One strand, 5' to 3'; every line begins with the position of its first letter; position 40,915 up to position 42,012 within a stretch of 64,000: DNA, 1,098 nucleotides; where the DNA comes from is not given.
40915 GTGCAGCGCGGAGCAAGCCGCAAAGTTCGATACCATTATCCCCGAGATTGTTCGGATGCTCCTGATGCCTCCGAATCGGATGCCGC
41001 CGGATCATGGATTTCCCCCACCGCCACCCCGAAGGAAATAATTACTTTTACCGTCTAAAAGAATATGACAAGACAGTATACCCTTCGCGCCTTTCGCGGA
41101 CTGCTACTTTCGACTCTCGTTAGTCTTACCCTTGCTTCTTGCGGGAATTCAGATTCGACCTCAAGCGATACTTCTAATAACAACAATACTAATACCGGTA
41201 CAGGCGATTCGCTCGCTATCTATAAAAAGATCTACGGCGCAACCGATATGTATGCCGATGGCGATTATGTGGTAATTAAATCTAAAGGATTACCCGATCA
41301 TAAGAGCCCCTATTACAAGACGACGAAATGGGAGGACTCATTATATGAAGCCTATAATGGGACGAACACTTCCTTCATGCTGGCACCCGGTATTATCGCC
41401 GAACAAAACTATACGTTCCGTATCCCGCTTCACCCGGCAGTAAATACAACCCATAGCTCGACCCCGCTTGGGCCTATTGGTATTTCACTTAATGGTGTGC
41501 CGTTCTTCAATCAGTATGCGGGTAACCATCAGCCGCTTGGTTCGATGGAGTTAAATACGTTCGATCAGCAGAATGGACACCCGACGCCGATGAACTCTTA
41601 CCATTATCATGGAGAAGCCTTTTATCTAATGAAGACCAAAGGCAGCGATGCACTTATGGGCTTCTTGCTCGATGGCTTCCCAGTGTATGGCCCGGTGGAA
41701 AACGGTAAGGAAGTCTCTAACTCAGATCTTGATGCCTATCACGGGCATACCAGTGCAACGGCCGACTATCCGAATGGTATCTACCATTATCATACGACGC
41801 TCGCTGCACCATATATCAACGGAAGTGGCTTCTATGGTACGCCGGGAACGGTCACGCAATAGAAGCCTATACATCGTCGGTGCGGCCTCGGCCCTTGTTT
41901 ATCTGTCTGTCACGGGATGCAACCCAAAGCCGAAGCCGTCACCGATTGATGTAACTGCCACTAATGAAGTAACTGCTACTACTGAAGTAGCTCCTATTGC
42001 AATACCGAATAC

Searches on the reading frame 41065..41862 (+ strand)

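Call 108: search_protein_families(library=pfam, proteins=[window:41065-41862:+], max_evalue=0.001)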
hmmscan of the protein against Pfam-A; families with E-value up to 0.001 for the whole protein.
window:41065-41862:+ (265 aa): 1 family
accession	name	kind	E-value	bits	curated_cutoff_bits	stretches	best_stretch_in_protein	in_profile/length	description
PF14240.11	YHYH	-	1.3e-23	84.4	25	2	117-211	1-110/193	YHYH protein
